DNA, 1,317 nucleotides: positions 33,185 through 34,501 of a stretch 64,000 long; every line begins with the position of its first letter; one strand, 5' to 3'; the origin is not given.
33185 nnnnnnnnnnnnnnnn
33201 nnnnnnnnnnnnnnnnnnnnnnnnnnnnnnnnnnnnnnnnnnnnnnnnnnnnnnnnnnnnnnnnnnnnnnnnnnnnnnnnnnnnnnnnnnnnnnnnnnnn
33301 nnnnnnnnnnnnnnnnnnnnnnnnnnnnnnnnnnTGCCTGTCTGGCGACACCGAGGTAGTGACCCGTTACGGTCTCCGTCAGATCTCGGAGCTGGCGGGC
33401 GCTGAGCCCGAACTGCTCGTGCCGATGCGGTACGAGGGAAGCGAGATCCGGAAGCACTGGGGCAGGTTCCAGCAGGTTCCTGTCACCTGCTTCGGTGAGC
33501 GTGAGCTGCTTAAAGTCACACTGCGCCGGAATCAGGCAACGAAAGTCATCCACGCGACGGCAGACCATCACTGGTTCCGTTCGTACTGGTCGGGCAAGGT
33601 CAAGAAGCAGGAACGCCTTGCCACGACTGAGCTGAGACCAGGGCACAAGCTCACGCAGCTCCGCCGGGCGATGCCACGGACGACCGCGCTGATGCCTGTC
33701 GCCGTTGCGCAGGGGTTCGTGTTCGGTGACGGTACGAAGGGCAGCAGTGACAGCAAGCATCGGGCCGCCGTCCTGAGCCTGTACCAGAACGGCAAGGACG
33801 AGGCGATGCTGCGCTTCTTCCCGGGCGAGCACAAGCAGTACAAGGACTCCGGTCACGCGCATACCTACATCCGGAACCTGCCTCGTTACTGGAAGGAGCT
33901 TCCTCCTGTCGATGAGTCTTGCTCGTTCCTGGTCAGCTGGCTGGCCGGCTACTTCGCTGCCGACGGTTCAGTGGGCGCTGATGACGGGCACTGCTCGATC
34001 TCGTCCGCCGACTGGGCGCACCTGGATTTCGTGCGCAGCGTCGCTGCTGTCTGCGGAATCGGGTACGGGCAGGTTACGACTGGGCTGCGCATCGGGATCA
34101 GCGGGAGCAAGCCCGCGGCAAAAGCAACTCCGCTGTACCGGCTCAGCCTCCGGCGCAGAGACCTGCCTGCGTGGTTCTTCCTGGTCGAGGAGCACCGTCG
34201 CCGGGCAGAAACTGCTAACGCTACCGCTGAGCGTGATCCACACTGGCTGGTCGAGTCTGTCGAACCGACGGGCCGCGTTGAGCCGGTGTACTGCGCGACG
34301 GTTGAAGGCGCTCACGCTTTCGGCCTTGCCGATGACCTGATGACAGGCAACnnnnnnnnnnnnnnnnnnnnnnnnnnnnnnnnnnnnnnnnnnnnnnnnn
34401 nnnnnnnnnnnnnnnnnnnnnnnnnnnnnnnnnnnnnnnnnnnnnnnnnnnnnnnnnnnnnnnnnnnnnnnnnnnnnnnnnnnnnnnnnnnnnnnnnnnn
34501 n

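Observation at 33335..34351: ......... intein inserted at the first Fe-S cysteine of a Cas4/RecB-like exonuclease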

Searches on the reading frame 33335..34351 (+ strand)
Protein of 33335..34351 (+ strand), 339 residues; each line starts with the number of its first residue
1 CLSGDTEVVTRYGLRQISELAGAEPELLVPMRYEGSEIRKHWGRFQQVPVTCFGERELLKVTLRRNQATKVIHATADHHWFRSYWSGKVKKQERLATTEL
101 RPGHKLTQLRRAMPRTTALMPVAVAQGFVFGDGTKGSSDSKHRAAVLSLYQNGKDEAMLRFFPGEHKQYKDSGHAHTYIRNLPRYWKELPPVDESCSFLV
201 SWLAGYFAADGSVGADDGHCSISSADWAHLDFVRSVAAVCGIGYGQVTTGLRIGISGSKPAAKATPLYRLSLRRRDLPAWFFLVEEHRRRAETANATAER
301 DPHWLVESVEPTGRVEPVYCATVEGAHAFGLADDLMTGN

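Call 5: search_protein_families(library=pfam, proteins=[window:33335-34351:+], max_evalue=10)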
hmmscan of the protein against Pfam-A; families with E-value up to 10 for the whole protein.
seq(339 aa): 2 families
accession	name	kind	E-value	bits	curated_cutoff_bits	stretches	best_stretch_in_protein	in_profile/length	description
PF14528.11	LAGLIDADG_3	-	0.00061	20.4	22.5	1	199-242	3-48/82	LAGLIDADG-like domain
PF14890.11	Intein_splicing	-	0.09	13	35.8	1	57-331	49-148/155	Intein splicing domain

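Call 6: search_protein_families(library=phrogs, proteins=[window:33335-34351:+], max_evalue=0.01)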
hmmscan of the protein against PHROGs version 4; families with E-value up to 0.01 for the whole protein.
seq(339 aa): 0 families

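Call 7: search_protein_families(library=ncbifam, proteins=[window:33335-34351:+], max_evalue=1)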
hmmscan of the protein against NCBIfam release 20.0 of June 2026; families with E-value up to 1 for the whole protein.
seq(339 aa): 1 family
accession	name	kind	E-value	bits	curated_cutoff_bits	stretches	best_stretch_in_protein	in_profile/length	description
TIGR01445.1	intein_Nterm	domain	0.0019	19.2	24.5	1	1-79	1-80/83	intein N-terminal splicing region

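Call 9: search_dna_similar(query=window:33335-34351:+, collection=phages, mode=protein, max_rows=40)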
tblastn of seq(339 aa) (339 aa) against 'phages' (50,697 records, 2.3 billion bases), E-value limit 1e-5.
Records with a match: 2; places in all: 2; records where one place covers at least 80% of the query: 2.
Best place of each record, by identity: <60% 2.
By first word of the organism name: Thermobifida 1; Vibrio 1.
By host as written in the record: Thermobifida fusca NTU22 1; Vibrio harveyi 1.
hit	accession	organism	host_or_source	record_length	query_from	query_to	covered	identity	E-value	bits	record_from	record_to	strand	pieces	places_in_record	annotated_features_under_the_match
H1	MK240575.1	Thermobifida phage P318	Thermobifida fusca NTU22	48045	1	338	100%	26.0%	2e-14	80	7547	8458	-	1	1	ribonucleoside-triphosphate reductase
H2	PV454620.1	Vibrio phage V6Aob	Vibrio harveyi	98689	1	339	100%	22.3%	4e-6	55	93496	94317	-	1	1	V6000136: anaerobic ribonucleoside reductase large subunit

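Call 48: predict_structure(alignment_id=A2)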
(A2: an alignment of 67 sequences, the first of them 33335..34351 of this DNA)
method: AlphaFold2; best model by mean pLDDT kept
length: 339 residues; sequences in the alignment: 67
mean_pLDDT: 95.0   pTM: 0.92
mean pLDDT of the five models: 95.0, 94.4, 94.2, 94.2, 94.1
residues with pLDDT >= 90: 301; 70-90: 38; 50-70: 0; < 50: 0
segments of 3 or more residues with pLDDT < 50: none
pLDDT, mean of each block of 10 residues (from residue 1): 98 98 98 94 97 98 97 98 93 98 97 88 98 83 90 93 93 89 94 97 98 94 97 98 96 90 96 95 97 91 96 98 97 97
secondary structure, 60 per line:
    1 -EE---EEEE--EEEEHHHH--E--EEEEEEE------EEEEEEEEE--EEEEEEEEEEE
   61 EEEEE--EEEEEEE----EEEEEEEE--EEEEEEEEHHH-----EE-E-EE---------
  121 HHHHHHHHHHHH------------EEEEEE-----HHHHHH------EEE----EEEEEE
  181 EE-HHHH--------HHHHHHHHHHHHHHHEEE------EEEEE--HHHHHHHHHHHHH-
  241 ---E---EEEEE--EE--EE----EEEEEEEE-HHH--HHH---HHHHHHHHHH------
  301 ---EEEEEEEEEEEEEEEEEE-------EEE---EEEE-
elements in order: E7-10 E13-16 H17-20 E26-32 E39-47 E50-65 E68-74 E79-86 E89-96 H121-132 E145-150 H156-161 E168-170 E175-182 H184-187 H196-210 E211-213 E220-224 H227-239 E248-252 E265-272 H285-294 E304-321 E329-331 E335-338

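Call 50: fold_search(model_id=the predicted structure, library=pdb)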
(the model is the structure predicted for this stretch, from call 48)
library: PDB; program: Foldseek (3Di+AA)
matches with E <= 10: 674; with E <= 0.001: 52
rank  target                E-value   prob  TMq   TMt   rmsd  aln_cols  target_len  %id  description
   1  7qsu                  1.6e-13  1.00  0.54  0.51   8.5       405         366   16  Crystal structure of homing endonuclease-associated TliVMA intein (C1A, d333-339) (released 2022-03-30)
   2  1dq3                  1.8e-12  1.00  0.67  0.52   5.7       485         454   12  CRYSTAL STRUCTURE OF AN ARCHAEAL INTEIN-ENCODED HOMING ENDONUCLEASE PI-PFUI (released 2000-07-05)
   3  7qss                  1.2e-11  1.00  0.57  0.47  10.1       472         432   14  Crystal structure of homing endonuclease-associated TliVMA intein (C1A) (released 2022-03-30)
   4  1vde_B                1.3e-11  1.00  0.56  0.46   9.0       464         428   13  PI-SCEI, A HOMING ENDONUCLEASE WITH PROTEIN SPLICING ACTIVITY (released 1998-04-08)
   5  1vde_A                7.9e-11  1.00  0.57  0.47   8.2       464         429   13  PI-SCEI, A HOMING ENDONUCLEASE WITH PROTEIN SPLICING ACTIVITY (released 1998-04-08)
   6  1ef0_A                1.3e-10  1.00  0.60  0.50   7.6       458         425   13  CRYSTAL STRUCTURE OF PI-SCEI MINIPRECURSOR (released 2000-06-07)
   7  1lws_A                2.8e-10  1.00  0.57  0.47   8.4       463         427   11  Crystal structure of the intein homing endonuclease PI-SceI bound to its recognition sequence (released 2002-09-27)
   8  7qst                  1.2e-09  1.00  0.54  0.52   8.4       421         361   15  Crystal structure of homing endonuclease-associated PhoVMA intein (C1A) (released 2022-03-30)
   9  1um2_A                1.4e-09  1.00  0.53  0.45  10.3       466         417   12  Crystal Structure of the Vma1-Derived Endonuclease with the Ligated Extein Segment (released 2004-09-22)
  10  1jva_A                1.8e-09  1.00  0.60  0.49   9.3       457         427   12  CRYSTAL STRUCTURE OF THE VMA1-DERIVED ENDONUCLEASE BEARING THE N AND C EXTEIN PROPEPTIDES (released 2002-08-29)
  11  1dfa                  2.0e-09  1.00  0.57  0.49   8.7       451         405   14  CRYSTAL STRUCTURE OF PI-SCEI IN C2 SPACE GROUP (released 1999-12-08)
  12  1lwt_A                2.3e-09  1.00  0.64  0.51   6.7       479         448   12  Crystal structure of the intein homing endonuclease PI-SceI bound to its substrate DNA (Ca2+ free) (released 2002-09-27)
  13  1jva_B                3.4e-09  1.00  0.56  0.46   9.7       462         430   12  CRYSTAL STRUCTURE OF THE VMA1-DERIVED ENDONUCLEASE BEARING THE N AND C EXTEIN PROPEPTIDES (released 2002-08-29)
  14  1um2_B                6.3e-08  1.00  0.58  0.48   9.0       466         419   12  Crystal Structure of the Vma1-Derived Endonuclease with the Ligated Extein Segment (released 2004-09-22)
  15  2cw7                  1.8e-06  1.00  0.53  0.36  13.8       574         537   12  Crystal structure of intein homing endonuclease II (released 2006-04-18)
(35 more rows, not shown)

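Call 51: search_solved_structures(query=window:33335-34351:+, max_evalue=1, show_alignments=2)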
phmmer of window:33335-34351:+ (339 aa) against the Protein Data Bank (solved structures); distinct sequences matched with E-value up to 1: 1.
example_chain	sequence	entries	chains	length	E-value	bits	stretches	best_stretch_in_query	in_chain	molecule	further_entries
7qep_O9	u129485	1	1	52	0.48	12.6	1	258-292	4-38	60S ribosomal protein L39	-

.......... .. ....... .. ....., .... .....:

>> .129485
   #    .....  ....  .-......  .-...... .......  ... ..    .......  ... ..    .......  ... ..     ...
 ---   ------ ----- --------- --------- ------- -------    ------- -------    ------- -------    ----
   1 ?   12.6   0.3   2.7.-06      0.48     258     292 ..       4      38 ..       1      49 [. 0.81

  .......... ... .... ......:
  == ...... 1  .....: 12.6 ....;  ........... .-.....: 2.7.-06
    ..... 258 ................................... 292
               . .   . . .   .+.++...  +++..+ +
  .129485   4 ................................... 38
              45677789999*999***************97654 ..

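Call 53: search_solved_structures(query=A2, max_evalue=0.1, show_alignments=3)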
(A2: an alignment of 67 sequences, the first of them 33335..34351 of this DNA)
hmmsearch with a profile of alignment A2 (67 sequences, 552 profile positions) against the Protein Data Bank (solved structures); distinct sequences matched with E-value up to 0.1: 2.
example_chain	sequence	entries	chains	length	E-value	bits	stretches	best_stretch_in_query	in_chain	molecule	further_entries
7qil_A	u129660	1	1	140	0.0023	20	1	197-279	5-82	DnaE intein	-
4lx3_A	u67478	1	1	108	0.049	15.6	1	193-278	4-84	DNA polymerase III, alpha subunit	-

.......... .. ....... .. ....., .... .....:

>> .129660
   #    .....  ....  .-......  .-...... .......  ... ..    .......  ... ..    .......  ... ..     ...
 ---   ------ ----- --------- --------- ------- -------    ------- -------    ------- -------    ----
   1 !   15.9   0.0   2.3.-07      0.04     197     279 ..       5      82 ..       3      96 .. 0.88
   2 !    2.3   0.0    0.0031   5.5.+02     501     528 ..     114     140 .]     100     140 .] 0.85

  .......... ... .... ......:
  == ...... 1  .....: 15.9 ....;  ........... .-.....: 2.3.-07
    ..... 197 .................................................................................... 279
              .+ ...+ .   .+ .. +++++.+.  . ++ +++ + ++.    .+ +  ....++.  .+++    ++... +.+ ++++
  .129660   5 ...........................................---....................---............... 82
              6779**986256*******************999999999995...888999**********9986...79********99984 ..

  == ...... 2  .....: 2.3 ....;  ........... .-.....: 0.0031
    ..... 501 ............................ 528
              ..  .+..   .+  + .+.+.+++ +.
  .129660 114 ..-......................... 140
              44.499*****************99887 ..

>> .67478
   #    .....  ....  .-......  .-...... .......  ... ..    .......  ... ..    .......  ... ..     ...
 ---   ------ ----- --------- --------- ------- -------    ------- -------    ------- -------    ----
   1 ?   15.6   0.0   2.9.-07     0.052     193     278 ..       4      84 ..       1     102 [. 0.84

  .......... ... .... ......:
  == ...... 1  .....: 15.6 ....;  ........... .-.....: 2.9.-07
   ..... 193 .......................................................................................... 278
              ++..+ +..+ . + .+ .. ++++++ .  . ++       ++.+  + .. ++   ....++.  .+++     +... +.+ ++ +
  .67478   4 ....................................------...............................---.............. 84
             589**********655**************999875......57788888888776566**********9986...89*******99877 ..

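Call 80: search_protein_representatives(protein=window:33335-34351:+)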
Query: 339 residues. Proteins with E-value up to 0.001 (for the whole library): 1299; up to 1e-10: 931; up to 1e-30: 522. The best 150 are listed.
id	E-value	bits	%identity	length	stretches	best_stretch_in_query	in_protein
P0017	8.5e-141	485.3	67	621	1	1-339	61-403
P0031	1.7e-127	441.5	60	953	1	1-339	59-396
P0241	2.7e-104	365.2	41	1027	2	1-339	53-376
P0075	1.6e-99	349.5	55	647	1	1-339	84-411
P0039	2.7e-97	342.2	57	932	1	1-339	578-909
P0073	2.4e-90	319.4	54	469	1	1-339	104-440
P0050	8.8e-90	317.5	54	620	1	1-339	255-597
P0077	2.8e-88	312.6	50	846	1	1-339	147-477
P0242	6.6e-83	294.9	38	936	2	43-336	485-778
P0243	6.4e-81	288.4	36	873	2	1-328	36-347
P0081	2.3e-80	286.6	51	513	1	1-339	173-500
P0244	2.6e-79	283.1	49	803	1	1-339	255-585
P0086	5.1e-79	282.1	47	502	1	1-339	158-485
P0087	5.6e-79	282.0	48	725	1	1-339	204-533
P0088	1.1e-78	281.0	50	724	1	1-339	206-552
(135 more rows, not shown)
